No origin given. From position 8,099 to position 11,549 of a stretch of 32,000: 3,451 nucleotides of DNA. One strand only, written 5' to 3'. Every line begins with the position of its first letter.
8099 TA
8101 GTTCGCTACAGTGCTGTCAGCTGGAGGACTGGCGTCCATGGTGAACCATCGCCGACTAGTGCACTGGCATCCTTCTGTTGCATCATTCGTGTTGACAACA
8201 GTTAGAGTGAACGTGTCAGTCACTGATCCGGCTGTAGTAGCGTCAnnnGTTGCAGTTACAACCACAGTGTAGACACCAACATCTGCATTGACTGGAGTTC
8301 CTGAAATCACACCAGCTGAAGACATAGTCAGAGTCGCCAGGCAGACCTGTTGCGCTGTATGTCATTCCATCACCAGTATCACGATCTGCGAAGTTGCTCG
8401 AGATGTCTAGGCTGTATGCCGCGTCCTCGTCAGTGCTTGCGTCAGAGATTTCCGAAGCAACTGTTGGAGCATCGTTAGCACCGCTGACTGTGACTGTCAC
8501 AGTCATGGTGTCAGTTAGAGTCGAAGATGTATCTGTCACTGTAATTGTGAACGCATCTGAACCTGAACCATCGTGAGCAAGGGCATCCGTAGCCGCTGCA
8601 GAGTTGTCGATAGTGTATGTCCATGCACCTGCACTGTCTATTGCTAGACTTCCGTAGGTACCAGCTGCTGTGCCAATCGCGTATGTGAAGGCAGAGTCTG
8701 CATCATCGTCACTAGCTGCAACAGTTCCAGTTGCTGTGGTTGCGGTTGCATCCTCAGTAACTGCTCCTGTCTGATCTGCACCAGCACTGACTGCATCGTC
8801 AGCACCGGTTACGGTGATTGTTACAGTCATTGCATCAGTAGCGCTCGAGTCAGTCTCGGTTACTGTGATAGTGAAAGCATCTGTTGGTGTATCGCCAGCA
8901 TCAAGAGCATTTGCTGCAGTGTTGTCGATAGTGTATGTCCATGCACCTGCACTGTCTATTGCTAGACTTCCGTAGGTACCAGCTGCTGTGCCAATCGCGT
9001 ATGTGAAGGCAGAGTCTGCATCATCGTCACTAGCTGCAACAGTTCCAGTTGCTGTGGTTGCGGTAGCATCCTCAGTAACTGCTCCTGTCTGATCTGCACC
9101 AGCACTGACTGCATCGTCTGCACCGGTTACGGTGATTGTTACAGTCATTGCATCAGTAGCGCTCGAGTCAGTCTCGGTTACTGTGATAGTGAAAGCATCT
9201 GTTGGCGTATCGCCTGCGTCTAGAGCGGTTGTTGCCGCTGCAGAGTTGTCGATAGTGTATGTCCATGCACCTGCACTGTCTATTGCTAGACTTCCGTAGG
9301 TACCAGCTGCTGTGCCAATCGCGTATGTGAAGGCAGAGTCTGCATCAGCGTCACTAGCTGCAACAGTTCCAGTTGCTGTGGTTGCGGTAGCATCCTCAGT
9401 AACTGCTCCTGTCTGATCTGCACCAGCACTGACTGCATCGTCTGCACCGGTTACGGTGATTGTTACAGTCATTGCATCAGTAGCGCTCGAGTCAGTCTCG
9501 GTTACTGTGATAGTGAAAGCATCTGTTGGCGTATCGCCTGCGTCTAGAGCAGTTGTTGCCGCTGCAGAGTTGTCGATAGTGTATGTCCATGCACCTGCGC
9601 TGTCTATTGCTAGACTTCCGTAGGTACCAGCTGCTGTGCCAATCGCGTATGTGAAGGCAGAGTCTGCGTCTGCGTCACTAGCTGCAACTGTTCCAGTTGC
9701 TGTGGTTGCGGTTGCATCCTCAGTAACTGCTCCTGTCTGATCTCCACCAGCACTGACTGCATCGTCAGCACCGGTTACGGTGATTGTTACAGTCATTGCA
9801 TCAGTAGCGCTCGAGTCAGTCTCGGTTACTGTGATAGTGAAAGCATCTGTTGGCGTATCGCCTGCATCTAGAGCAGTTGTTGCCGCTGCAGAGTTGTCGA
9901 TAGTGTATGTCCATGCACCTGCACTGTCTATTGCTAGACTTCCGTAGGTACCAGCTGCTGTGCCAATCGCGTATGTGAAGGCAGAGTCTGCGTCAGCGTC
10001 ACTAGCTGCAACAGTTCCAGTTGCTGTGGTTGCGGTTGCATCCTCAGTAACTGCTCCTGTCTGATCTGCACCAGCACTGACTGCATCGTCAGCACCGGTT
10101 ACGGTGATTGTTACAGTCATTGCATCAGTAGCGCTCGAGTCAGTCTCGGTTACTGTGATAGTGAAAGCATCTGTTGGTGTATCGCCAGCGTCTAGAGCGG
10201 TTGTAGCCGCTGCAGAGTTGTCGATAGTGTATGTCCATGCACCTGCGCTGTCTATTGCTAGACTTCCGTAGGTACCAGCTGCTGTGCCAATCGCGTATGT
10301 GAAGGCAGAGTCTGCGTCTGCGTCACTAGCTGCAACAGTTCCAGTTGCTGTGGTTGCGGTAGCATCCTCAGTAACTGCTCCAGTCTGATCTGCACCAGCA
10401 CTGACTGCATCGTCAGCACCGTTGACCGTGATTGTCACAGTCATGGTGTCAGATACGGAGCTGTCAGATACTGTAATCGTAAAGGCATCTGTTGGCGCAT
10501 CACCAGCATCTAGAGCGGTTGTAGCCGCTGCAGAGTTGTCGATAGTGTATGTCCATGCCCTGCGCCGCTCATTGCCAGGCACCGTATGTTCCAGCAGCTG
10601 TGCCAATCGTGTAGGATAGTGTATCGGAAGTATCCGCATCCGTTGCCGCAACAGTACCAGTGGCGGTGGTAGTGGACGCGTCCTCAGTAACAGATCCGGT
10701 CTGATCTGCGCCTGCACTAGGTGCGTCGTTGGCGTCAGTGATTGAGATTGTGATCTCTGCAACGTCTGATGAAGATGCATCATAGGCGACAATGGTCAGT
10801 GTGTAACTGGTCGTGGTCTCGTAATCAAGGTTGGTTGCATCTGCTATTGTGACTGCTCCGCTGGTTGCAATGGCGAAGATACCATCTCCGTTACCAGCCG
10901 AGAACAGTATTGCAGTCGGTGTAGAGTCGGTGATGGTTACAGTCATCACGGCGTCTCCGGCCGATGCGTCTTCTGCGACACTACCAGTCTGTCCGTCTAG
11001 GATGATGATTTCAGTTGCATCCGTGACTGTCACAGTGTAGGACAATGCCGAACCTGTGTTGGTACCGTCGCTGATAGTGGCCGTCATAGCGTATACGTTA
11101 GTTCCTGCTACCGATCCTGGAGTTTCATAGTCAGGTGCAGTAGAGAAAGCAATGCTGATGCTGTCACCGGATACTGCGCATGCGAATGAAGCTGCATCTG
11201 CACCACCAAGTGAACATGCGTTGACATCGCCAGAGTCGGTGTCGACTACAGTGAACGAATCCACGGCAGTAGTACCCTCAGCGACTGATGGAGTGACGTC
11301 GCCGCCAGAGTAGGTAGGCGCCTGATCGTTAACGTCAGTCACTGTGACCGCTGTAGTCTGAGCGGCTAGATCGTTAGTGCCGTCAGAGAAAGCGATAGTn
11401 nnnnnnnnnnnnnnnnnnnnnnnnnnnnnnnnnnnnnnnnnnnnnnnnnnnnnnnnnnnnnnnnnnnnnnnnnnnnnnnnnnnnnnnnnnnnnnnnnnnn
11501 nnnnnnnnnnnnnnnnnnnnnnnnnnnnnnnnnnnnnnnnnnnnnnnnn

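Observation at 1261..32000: Island-level view: three adjacent TSP3-stalk surface proteins with three different membrane attachments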

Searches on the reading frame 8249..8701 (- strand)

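Call 12: search_protein_families(library=pfam, proteins=[window:8249-8701:-], max_evalue=0.01)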
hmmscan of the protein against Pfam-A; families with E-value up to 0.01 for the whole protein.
window:8249-8701:- (151 aa): 6 families
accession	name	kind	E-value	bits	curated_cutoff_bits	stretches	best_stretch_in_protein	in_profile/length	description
PF17803.7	Cadherin_4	-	7.5e-09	36.4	25.1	1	67-120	2-54/71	Bacterial cadherin-like domain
PF17963.7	Big_9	-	3.1e-07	31.6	23.6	1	5-71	35-89/89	Bacterial Ig domain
PF05345.18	He_PIG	-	0.0003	21.6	24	1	78-121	1-49/96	Putative Ig domain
PF12892.13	FctA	-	0.0039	18.4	22.1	1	15-75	53-109/120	Spy0128-like isopeptide containing domain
PF17892.7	Cadherin_5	-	0.0057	16.9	26.5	0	76-115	2-43/98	Cadherin-like domain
PF24381.1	DUF7537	-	0.0091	16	31.7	0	30-120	29-125/258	Family of unknown function (DUF7537)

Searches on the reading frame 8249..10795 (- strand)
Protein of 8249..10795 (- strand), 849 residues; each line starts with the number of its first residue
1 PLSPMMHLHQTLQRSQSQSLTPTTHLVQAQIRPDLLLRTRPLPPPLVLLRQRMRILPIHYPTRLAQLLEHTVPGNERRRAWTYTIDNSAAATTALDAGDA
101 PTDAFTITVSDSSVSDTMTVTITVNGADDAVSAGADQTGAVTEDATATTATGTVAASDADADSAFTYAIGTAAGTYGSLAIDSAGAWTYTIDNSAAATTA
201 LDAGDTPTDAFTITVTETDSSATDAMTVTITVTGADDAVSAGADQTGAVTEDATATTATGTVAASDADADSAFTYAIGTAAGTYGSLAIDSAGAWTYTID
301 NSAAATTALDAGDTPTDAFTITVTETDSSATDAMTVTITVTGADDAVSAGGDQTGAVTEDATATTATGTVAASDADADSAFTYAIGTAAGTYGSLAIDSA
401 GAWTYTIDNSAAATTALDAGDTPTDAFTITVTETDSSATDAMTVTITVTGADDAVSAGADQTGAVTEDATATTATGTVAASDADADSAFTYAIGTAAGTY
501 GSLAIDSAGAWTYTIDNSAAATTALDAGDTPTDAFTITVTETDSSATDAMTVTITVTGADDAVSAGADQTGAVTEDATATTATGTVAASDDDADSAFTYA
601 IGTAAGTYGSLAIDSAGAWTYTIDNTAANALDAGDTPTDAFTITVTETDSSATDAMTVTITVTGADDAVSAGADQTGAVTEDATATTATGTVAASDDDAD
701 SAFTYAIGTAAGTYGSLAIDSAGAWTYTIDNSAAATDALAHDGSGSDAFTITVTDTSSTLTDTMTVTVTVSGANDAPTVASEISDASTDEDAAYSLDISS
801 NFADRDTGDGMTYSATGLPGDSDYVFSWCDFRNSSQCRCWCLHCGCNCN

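Call 103: search_protein_families(library=ncbifam, proteins=[window:8249-10795:-], max_evalue=0.001)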
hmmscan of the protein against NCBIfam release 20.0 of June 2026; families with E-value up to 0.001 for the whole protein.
window:8249-10795:- (849 aa): 5 families
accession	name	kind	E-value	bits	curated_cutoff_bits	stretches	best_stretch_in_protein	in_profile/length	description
TIGR01965.1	VCBS_repeat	domain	8.5e-129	420.4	15.5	7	259-361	1-98/99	VCBS domain-containing protein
NF045619.1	adhes_GNV_Cterm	subfamily_domain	1.4e-25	90.5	180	2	673-792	108-221/458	BapA/Bap/LapF family large adhesin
NF012211.1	tand_rpt_95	domain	1.6e-11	44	90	1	679-780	2-94/98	tandem-95 repeat protein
NF038112.1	myxo_dep_M36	subfamily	2.7e-09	34.8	1500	1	518-819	1242-1514/1604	myxosortase-dependent M36 family metallopeptidase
NF003190.0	PRK04164.1-1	equivalog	7.2e-08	32.1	318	0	583-632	56-105/200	hypothetical protein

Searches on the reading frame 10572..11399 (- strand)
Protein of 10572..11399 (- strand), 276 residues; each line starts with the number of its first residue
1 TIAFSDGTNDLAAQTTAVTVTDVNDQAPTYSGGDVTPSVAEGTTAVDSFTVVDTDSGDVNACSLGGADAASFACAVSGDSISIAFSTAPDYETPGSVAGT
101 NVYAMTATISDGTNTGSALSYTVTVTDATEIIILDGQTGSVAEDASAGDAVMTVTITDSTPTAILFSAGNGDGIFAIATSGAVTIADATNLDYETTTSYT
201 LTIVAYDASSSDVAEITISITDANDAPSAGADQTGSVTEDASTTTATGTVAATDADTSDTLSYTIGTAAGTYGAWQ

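Call 12: search_protein_families(library=pfam, proteins=[window:10572-11399:-], max_evalue=0.01)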
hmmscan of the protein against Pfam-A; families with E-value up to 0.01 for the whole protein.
window:10572-11399:- (276 aa): 2 families
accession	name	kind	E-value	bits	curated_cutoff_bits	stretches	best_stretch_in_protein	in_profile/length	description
PF00028.23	Cadherin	-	1.2e-12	48.4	28.8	1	138-221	2-93/93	Cadherin domain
PF17803.7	Cadherin_4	-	7.6e-09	36.4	25.1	1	214-274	1-60/71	Bacterial cadherin-like domain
